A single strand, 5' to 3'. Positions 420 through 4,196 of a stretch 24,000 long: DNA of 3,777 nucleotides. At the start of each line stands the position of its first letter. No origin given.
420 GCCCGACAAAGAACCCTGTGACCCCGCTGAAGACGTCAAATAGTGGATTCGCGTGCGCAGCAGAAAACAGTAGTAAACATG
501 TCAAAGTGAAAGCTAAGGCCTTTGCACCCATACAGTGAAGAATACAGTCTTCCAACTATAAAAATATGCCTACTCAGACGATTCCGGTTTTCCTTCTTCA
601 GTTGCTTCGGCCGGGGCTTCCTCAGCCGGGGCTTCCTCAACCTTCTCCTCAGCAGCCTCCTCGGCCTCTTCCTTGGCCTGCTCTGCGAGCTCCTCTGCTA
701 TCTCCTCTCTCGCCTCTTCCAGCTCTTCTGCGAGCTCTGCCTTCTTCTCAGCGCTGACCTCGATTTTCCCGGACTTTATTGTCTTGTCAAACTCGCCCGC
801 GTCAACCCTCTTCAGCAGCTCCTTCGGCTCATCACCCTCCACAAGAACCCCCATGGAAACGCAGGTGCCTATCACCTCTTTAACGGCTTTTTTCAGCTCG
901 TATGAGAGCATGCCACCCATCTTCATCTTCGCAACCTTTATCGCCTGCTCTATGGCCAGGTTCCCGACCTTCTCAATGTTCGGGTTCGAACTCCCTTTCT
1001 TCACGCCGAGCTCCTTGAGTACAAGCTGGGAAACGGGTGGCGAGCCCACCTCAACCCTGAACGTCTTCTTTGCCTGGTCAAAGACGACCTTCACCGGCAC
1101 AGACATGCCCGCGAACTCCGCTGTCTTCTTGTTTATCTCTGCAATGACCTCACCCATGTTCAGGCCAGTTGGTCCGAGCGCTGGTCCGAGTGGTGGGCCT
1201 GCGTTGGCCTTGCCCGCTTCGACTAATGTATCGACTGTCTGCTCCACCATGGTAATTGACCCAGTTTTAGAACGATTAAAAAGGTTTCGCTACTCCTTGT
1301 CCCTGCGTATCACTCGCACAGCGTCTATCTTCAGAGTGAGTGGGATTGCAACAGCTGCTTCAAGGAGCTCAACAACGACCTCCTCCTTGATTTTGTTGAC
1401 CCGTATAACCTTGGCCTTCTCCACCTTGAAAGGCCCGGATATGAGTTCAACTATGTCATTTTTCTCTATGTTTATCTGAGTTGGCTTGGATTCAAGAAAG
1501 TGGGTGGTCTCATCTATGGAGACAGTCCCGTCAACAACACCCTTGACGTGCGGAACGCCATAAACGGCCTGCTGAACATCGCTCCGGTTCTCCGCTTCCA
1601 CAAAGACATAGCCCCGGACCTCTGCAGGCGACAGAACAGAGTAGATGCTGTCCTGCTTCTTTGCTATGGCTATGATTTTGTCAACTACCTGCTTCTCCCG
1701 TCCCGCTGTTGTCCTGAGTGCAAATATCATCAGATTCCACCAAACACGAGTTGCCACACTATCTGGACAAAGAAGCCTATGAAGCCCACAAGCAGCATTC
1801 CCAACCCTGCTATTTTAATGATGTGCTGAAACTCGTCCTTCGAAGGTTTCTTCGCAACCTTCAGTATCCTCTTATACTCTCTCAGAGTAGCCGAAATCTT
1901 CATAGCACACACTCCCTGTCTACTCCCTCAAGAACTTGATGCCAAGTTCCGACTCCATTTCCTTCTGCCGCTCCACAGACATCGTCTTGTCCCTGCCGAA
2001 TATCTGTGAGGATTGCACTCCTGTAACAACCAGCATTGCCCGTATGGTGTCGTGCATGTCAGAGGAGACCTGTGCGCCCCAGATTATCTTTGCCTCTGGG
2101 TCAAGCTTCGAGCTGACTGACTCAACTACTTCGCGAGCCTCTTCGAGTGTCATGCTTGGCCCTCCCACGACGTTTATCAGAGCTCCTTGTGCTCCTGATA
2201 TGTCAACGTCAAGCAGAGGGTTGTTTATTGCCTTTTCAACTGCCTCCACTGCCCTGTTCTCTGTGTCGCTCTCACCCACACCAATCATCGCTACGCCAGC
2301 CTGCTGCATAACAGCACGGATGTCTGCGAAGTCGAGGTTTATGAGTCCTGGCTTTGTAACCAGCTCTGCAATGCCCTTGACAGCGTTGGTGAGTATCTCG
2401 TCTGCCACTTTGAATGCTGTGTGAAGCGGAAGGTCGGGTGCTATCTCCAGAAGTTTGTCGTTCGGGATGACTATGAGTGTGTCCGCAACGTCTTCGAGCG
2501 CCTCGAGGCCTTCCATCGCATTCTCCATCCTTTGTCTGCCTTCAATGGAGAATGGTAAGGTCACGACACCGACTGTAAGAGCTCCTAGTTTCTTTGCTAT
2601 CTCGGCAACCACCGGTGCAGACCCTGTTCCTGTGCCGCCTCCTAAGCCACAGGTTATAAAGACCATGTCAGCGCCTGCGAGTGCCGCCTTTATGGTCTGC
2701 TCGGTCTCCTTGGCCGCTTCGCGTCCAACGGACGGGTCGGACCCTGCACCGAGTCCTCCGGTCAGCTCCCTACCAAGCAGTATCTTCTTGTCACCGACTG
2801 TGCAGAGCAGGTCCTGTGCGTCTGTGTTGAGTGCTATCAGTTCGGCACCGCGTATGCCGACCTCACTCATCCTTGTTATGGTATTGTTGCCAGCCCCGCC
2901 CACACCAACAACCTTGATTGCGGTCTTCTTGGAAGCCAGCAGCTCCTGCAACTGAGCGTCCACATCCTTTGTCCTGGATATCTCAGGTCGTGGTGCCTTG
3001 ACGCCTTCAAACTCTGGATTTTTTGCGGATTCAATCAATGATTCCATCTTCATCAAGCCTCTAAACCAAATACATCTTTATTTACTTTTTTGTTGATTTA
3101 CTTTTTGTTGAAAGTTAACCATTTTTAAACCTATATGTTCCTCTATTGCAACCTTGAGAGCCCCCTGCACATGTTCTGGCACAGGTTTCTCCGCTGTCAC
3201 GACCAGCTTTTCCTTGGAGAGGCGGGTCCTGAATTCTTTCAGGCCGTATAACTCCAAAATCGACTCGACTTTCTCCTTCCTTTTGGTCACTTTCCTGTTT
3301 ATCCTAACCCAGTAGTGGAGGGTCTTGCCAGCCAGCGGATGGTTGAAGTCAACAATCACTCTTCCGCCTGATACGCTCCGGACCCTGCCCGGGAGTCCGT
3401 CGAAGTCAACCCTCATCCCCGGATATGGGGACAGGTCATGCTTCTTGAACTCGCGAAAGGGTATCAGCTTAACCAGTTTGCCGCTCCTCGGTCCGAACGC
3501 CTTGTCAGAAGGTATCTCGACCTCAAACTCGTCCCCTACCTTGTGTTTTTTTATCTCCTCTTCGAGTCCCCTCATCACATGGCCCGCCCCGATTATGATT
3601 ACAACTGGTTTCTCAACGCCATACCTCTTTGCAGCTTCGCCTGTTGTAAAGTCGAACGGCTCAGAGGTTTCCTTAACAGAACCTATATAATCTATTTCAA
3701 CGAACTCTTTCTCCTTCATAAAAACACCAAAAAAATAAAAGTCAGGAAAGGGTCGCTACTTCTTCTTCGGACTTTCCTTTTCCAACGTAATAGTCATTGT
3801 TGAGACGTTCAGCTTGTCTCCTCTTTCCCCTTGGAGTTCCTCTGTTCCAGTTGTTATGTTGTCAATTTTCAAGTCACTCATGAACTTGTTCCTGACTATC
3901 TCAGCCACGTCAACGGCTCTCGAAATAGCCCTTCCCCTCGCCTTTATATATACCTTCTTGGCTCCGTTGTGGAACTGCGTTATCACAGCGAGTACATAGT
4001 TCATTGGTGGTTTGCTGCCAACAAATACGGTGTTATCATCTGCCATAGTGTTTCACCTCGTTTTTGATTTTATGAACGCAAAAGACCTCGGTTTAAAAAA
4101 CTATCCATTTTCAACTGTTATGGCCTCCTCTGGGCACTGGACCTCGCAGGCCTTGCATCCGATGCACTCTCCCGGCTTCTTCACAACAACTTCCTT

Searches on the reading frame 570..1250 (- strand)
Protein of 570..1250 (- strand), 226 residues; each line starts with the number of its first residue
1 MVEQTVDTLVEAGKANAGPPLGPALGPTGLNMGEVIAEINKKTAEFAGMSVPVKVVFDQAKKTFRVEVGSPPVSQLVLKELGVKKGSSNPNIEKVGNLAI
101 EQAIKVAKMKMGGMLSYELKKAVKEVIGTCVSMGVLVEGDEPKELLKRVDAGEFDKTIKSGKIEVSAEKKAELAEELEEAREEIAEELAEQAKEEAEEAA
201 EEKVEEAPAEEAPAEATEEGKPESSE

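Call 6: search_protein_families(library=pfam, max_evalue=0.1, proteins=[window:570-1250:-])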
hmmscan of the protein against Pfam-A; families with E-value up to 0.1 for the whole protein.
window:570-1250:- (226 aa): 2 families
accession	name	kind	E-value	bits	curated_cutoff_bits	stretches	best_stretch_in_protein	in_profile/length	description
PF03946.19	Ribosomal_L11_N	-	5.6e-21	74.5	32.9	1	8-60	3-55/58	Ribosomal protein L11, N-terminal domain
PF00298.24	Ribosomal_L11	-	6.2e-21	75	21.4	1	70-137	2-69/69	Ribosomal protein L11, RNA binding domain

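Call 43: search_solved_structures(query=window:570-1250:-, max_evalue=1e-10)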
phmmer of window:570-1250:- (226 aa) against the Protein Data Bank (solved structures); distinct sequences matched with E-value up to 1e-10: 75 (the best 60 are shown).
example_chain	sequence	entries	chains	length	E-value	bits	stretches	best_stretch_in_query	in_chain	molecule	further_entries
5col_A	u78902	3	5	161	1.2e-52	182.5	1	1-159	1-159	50S ribosomal protein L11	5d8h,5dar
4v6u_BH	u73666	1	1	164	3.4e-51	177.7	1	2-160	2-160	50S ribosomal protein L11P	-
4v4n_AH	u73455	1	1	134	3.8e-43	151.5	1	2-134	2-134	50S ribosomal protein L11P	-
1s72_I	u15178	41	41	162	1.1e-41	146.7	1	5-157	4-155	50S ribosomal protein L11P | 50S ribosomal protein L11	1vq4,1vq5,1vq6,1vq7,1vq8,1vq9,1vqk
2otj_I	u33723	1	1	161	1.3e-41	146.5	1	5-157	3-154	50S ribosomal protein L11P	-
3cjq_B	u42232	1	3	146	3.5e-23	86.3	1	8-139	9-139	50S ribosomal protein L11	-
3cjr_B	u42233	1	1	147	3.7e-23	86.2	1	7-139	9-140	50S ribosomal protein L11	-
1nkw_G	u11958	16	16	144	6.7e-23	85.4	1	9-140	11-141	50S ribosomal protein L11 | ribosomal protein L11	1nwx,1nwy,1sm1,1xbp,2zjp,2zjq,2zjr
5dm6_F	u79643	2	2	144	6.7e-23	85.4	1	9-140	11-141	50S ribosomal protein L11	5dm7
4v49_BG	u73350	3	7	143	7.2e-23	85.3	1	9-140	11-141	50S ribosomal protein L11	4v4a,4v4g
2e34_A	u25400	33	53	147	2e-22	83.8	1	7-139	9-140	50S ribosomal protein L11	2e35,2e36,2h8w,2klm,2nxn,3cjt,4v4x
4v9j_BK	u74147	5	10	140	3.4e-22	83.1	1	8-139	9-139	50S ribosomal protein L11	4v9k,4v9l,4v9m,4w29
4v61_BK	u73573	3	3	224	6.4e-22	82.2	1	8-138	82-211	Ribosomal Protein L11 | 50S ribosomal protein L11, chloroplastic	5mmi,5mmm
4v68_BL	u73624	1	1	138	8.2e-22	81.8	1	8-137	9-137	50S ribosomal protein L11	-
3egv_B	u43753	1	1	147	1.2e-21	81.2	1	8-139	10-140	50S ribosomal protein L11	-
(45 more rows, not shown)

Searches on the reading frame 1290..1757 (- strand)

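Call 6: search_protein_families(library=pfam, max_evalue=0.1, proteins=[window:1290-1757:-])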
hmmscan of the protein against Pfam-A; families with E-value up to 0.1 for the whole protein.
window:1290-1757:- (155 aa): 4 families
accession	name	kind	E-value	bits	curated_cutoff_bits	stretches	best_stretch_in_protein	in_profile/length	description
PF03439.18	Spt5-NGN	-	3.9e-22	78.4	22.4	1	10-88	1-84/84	Early transcription elongation factor of RNA pol II, NGN section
PF02357.24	NusG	-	0.0092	16.9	22.2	0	45-89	45-78/93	Transcription termination factor nusG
PF00467.35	KOW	-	0.034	14.4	22.3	1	99-130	1-32/32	KOW motif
PF23291.1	KOW4_SPT5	-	0.049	14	27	0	96-120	8-32/55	Transcription elongation factor SPT5, fourth KOW domain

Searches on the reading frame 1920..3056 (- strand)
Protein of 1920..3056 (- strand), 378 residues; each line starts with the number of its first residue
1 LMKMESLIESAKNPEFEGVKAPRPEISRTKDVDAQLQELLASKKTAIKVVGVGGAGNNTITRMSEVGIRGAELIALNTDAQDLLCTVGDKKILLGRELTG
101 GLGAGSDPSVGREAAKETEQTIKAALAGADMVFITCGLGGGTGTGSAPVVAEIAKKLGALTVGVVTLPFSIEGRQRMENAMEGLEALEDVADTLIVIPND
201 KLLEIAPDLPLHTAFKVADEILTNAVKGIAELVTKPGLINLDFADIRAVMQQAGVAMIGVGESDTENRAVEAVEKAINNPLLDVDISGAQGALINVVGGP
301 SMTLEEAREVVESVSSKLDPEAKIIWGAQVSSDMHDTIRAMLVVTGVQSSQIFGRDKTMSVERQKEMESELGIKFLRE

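Call 6: search_protein_families(library=pfam, max_evalue=0.1, proteins=[window:1920-3056:-])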
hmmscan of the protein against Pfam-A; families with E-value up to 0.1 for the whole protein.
window:1920-3056:- (378 aa): 2 families
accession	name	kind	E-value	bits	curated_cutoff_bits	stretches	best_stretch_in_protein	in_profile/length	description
PF00091.31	Tubulin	-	5.2e-49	167.5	33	1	47-206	2-189/190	Tubulin/FtsZ family, GTPase domain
PF12327.13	FtsZ_C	-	6.4e-35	119.8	27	1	254-348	1-95/95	FtsZ family, C-terminal domain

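Call 44: search_solved_structures(query=window:1920-3056:-, max_evalue=1e-40)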
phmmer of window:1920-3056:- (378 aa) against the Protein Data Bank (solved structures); distinct sequences matched with E-value up to 1e-40: 49.
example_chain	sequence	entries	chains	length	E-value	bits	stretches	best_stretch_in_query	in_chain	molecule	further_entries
1w58_1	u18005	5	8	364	1.8e-131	441.8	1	28-353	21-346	CELL DIVISION PROTEIN FTSZ HOMOLOG 1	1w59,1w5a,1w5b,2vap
1fsz_A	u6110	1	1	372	2.3e-131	441.5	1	28-353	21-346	FTSZ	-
1w5e_A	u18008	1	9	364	3.6e-130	437.6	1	28-353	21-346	FTSZ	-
9v7v_A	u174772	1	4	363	2.8e-110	372.2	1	29-353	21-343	Cell division protein FtsZ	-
3wgj_A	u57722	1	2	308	3.5e-94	319.2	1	46-346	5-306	Cell division protein FtsZ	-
2rhh_A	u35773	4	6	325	3.9e-93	315.8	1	46-350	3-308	Cell Division Protein ftsZ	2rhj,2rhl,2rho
2vam_A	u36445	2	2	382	1.6e-92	313.8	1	45-347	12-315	CELL DIVISION PROTEIN FTSZ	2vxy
3vo8_A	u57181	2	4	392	3.1e-92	312.8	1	46-350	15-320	Cell division protein FtsZ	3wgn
4dxd_A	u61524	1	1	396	3.2e-92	312.8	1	46-350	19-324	Cell division protein FtsZ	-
4u39_A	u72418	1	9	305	5.9e-92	311.9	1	46-346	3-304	Cell division protein FtsZ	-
7ohh_A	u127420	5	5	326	6.9e-92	311.7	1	44-346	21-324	Cell division protein FtsZ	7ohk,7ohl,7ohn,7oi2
6rvm_A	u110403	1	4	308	9.1e-92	311.3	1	45-346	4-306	Cell division protein FtsZ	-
7ojz_A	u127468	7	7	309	9.5e-92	311.2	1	45-346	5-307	Cell division protein FtsZ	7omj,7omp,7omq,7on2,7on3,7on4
3vo9_A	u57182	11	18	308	1.1e-91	311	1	46-346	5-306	Cell division protein FtsZ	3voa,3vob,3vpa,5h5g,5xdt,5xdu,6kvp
6rvn_A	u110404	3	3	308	1.2e-91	310.9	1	45-346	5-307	Cell division protein FtsZ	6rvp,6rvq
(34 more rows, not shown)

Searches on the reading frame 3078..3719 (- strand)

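Call 6: search_protein_families(library=pfam, max_evalue=0.1, proteins=[window:3078-3719:-])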
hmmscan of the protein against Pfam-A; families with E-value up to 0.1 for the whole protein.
window:3078-3719:- (213 aa): 2 families
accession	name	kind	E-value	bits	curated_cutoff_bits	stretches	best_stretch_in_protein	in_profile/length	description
PF22199.2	FKBP26_IF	-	3.1e-21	75.5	27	1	84-129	1-46/46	FKBP26, IF domain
PF00254.34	FKBP_C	-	6.9e-10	39.6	21.1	1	2-80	6-76/94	FKBP-type peptidyl-prolyl cis-trans isomerase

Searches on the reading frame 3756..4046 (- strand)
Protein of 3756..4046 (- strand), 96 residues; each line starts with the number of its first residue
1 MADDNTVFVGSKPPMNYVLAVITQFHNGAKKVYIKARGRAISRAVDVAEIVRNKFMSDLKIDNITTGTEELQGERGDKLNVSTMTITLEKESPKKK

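Call 6: search_protein_families(library=pfam, max_evalue=0.1, proteins=[window:3756-4046:-])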
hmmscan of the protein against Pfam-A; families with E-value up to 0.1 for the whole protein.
window:3756-4046:- (96 aa): 2 families
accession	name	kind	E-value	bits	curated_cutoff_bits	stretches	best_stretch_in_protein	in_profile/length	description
PF01918.27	Alba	-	2.2e-22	79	25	1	5-67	1-65/66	Alba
PF12328.13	Rpp20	-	0.00063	20.1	24.6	1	26-66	43-80/118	Rpp20 subunit of nuclear RNase MRP and P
